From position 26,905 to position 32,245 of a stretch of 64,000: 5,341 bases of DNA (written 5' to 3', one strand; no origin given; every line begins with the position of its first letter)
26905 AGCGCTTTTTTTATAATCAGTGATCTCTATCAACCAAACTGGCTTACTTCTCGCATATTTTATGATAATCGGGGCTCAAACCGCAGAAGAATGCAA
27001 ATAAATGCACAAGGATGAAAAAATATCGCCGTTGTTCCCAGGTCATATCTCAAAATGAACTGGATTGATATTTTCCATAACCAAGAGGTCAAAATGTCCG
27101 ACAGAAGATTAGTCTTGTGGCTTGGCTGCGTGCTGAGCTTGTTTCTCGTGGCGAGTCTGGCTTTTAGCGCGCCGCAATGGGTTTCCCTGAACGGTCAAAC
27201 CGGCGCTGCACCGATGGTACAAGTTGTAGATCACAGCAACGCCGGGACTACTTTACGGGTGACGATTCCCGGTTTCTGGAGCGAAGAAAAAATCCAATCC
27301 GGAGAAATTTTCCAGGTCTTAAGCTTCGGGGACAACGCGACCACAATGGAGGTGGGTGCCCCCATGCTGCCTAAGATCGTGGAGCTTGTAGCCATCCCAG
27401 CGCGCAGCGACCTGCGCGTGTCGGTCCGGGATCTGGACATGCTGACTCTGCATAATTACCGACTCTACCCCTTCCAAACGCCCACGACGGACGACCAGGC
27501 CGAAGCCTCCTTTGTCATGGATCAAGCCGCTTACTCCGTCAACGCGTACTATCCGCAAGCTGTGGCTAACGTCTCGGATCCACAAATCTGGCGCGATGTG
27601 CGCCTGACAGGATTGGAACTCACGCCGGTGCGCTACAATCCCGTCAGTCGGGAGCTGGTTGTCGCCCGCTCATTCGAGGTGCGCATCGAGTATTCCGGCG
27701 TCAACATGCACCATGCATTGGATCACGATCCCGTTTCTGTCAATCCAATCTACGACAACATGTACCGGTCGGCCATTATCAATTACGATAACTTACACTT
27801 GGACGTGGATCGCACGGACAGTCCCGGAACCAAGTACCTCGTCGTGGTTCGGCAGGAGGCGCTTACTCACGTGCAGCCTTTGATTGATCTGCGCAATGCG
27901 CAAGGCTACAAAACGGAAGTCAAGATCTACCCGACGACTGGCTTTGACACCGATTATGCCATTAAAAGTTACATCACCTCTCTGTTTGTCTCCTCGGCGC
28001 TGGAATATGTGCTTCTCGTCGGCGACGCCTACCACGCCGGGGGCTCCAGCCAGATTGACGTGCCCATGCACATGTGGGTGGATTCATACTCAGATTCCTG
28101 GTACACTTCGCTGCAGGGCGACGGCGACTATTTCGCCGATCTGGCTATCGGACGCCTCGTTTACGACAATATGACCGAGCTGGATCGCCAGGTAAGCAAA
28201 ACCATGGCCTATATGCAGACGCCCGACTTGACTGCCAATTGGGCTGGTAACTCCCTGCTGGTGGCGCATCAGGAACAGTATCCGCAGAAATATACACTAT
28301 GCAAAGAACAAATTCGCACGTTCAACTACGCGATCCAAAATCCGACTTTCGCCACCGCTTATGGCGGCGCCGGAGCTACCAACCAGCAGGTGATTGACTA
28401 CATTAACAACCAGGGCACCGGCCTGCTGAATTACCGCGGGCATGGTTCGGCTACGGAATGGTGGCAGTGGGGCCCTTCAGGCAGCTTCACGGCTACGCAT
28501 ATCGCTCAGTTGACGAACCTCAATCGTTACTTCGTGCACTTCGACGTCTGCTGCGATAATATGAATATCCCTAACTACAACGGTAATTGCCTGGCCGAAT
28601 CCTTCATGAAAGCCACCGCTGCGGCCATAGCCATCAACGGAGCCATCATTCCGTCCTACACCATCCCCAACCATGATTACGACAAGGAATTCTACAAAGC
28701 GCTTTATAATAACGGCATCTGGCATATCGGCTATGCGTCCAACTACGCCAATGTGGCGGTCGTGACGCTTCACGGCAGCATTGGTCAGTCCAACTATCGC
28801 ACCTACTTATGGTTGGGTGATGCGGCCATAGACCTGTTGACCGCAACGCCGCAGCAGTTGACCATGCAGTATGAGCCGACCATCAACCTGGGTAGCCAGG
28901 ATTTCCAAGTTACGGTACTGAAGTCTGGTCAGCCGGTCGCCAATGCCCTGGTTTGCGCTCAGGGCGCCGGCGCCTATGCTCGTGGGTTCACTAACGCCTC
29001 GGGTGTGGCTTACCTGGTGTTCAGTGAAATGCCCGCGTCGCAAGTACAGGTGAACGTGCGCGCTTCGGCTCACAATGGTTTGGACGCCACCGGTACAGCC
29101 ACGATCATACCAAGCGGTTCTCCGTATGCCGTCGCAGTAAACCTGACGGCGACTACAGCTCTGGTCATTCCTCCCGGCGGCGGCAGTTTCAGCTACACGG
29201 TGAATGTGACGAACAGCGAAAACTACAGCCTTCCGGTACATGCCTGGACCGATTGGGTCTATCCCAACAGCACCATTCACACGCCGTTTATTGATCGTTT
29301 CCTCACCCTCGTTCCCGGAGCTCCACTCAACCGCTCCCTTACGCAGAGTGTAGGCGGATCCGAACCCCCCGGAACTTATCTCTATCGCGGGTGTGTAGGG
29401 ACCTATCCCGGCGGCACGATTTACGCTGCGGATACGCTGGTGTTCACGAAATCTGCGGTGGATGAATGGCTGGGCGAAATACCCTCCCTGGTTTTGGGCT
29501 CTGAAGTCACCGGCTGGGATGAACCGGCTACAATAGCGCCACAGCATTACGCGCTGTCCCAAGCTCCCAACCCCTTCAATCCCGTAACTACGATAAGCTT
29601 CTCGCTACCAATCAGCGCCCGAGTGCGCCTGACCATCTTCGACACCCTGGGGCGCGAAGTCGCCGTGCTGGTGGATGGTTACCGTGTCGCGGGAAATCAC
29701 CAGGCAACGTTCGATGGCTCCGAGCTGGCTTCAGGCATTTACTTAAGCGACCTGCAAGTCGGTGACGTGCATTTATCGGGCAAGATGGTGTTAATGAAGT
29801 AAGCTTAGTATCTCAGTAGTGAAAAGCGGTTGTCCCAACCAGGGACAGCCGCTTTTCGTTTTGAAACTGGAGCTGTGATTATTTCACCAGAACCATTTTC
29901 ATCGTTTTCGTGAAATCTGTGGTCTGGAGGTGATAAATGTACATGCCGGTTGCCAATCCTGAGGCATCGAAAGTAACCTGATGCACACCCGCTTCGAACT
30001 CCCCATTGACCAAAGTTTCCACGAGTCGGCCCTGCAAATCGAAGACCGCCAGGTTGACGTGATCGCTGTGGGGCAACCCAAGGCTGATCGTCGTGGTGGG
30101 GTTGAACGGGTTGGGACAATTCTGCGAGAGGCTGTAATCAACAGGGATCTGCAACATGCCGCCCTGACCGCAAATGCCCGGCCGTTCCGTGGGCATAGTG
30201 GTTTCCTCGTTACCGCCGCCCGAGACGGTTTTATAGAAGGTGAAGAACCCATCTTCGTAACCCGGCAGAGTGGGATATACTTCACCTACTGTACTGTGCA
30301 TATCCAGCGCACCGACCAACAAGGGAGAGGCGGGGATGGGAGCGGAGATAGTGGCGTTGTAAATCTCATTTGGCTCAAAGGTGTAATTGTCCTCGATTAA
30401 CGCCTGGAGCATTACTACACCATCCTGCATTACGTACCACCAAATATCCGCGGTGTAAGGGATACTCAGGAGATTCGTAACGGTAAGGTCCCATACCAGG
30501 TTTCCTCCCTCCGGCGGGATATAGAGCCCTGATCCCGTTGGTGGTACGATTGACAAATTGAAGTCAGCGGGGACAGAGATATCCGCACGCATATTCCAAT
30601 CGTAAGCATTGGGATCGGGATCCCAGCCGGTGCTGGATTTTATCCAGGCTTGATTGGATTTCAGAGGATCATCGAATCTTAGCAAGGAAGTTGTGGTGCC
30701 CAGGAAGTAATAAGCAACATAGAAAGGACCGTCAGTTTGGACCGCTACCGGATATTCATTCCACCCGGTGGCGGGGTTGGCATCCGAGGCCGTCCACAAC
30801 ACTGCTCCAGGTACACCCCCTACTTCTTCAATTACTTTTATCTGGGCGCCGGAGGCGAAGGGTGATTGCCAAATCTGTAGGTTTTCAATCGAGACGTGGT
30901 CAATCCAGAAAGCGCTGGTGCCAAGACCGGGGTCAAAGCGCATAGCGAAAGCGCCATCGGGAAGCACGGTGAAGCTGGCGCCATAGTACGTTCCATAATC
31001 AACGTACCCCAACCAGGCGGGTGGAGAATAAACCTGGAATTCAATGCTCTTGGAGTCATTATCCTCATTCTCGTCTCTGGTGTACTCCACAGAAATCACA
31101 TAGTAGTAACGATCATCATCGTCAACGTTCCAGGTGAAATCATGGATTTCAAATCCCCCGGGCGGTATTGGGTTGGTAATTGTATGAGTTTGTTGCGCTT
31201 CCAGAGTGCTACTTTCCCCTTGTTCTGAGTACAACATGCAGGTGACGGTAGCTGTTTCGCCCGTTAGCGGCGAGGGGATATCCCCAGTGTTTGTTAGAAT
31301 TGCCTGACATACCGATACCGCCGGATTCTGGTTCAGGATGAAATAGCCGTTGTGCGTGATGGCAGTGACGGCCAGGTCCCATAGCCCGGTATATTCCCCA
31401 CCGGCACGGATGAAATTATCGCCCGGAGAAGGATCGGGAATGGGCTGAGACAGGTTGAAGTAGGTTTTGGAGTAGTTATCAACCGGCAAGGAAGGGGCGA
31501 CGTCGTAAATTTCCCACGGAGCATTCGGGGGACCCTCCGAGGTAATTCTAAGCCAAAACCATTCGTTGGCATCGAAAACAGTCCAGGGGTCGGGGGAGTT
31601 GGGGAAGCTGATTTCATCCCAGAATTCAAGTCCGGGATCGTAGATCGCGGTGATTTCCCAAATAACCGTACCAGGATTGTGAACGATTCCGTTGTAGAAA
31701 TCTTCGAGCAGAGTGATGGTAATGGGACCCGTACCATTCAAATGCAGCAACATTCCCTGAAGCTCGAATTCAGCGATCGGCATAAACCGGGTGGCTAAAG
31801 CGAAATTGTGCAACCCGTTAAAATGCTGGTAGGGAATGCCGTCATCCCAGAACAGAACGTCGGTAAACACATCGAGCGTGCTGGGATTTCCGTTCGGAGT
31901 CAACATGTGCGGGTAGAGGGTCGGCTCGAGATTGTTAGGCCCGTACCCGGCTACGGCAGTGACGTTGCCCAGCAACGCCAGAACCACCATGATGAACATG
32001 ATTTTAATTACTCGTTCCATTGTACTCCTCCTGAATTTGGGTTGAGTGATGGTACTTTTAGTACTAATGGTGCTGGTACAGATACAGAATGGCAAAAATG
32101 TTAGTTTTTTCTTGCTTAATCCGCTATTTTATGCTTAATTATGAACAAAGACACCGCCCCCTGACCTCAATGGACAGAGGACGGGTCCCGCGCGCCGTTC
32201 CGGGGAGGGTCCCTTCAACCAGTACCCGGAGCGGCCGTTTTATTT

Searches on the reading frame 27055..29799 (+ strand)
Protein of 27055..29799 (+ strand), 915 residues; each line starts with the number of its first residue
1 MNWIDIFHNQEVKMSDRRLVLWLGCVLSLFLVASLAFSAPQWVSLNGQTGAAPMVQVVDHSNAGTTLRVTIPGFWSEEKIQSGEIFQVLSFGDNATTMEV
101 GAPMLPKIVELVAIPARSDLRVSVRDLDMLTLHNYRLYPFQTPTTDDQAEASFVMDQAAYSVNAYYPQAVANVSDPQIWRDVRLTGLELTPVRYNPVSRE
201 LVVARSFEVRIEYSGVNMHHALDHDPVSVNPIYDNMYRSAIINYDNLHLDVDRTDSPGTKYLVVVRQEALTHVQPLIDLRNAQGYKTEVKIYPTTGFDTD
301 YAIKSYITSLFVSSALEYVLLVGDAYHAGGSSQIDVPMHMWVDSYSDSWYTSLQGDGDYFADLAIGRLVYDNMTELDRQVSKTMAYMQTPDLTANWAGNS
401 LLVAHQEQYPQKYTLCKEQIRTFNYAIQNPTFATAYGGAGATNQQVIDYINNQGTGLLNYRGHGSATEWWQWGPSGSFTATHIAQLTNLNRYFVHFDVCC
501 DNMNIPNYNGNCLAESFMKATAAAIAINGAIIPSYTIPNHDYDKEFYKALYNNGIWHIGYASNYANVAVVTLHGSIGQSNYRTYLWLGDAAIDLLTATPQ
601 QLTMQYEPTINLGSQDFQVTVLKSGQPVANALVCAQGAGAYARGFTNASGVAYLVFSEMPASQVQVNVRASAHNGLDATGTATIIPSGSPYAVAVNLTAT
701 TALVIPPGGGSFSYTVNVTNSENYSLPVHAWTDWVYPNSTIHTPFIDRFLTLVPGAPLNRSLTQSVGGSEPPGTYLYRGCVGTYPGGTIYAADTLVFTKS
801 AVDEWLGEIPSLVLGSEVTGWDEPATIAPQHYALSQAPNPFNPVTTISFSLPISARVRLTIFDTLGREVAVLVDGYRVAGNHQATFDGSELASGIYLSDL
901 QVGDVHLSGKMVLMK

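Call 9: search_protein_families(library=pfam, proteins=[window:27055-29799:+], max_evalue=0.1)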
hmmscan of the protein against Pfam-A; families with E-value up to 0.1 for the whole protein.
window:27055-29799:+ (915 aa): 6 families
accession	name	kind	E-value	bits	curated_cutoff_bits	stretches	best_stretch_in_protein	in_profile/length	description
PF01364.23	Peptidase_C25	-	6.3e-48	164.3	23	1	261-594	1-374/374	Peptidase family C25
PF08126.16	Propeptide_C25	-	6.2e-26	91.2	22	1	50-245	6-198/205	Propeptide_C25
PF18962.6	Por_Secre_tail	-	3e-06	27.9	27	1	838-906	3-68/75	Secretion system C-terminal sorting domain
PF13620.12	CarboxypepD_reg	-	0.039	14.7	32.3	0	619-697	6-81/82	Carboxypeptidase regulatory-like domain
PF10528.15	GLEYA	-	0.051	14.3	26.2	0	577-642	22-84/91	GLEYA domain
PF13860.13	FlgD_ig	-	0.06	13.8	27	0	847-896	14-69/79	FlgD Ig-like domain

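Call 10: search_protein_families(library=ncbifam, proteins=[window:27055-29799:+], max_evalue=0.1)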
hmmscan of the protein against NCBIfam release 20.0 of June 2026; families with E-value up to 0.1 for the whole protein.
window:27055-29799:+ (915 aa): 5 families
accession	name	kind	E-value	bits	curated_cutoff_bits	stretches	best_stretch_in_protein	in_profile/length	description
NF033707.1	T9SS_sortase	equivalog_domain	1.9e-17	62.3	420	1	256-601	364-739/1095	type IX secretion system sortase PorU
NF052324.1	PorU_rel_Nterm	equivalog_domain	1.6e-08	33.2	450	1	300-605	455-776/879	putative type IX secretion system sortase PorU2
TIGR04183.1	Por_Secre_tail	domain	1.2e-05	25.1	23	1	838-905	3-63/72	T9SS type A sorting domain-containing protein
NF038113.1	T9SSA_dep_M36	equivalog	0.00097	17.4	885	1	837-912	796-867/869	T9SS-dependent M36 family metallopeptidase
NF052323.1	T9SSA_dep_M6i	equivalog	0.00097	17.2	600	1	838-902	962-1026/1043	T9SS-dependent M6-like inactivated metalloprotease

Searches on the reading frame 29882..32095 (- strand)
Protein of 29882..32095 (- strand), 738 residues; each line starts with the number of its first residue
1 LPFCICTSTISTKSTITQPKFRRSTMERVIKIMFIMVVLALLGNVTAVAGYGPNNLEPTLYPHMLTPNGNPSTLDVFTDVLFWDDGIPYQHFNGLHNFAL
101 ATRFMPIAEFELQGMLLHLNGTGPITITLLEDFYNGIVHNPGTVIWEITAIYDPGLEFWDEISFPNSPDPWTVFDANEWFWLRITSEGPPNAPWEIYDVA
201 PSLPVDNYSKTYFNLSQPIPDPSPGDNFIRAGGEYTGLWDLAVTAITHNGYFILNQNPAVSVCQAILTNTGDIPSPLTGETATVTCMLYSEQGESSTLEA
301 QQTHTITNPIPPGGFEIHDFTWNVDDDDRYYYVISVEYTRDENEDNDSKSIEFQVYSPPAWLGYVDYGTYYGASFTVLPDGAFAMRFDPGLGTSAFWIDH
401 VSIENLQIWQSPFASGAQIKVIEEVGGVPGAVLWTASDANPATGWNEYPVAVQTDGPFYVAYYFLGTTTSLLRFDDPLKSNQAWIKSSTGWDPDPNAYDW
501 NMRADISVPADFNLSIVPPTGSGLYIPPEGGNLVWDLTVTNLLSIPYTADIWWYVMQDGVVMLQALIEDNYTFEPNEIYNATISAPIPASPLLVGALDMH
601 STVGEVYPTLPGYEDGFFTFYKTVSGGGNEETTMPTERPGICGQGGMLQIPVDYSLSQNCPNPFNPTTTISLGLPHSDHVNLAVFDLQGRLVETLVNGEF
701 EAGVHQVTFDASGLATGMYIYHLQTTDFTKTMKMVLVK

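Call 9: search_protein_families(library=pfam, proteins=[window:29882-32095:-], max_evalue=0.1)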
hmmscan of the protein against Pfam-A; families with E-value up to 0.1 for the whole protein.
window:29882-32095:- (738 aa): 2 families
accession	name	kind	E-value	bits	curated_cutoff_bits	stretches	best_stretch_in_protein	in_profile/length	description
PF18962.6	Por_Secre_tail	-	1.9e-08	34.9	27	1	661-735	3-74/75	Secretion system C-terminal sorting domain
PF13860.13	FlgD_ig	-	0.00043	20.6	27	1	676-724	21-74/79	FlgD Ig-like domain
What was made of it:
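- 29882..30226 (-): 36-aa linker (no clear GE.F motif) plus type-A CTD of the minus-strand cargo. PF18962 at aa 661-735 (call 9).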

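Call 10: search_protein_families(library=ncbifam, proteins=[window:29882-32095:-], max_evalue=0.1)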
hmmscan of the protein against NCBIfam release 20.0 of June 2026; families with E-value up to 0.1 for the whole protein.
window:29882-32095:- (738 aa): 3 families
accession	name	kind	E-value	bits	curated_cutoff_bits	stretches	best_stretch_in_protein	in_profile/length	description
TIGR04183.1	Por_Secre_tail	domain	3.9e-10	39.6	23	1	661-735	3-70/72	T9SS type A sorting domain-containing protein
NF038113.1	T9SSA_dep_M36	equivalog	7.2e-08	31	885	1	659-736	795-868/869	T9SS-dependent M36 family metallopeptidase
NF052323.1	T9SSA_dep_M6i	equivalog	0.0082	14.1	600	1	659-730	960-1031/1043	T9SS-dependent M6-like inactivated metalloprotease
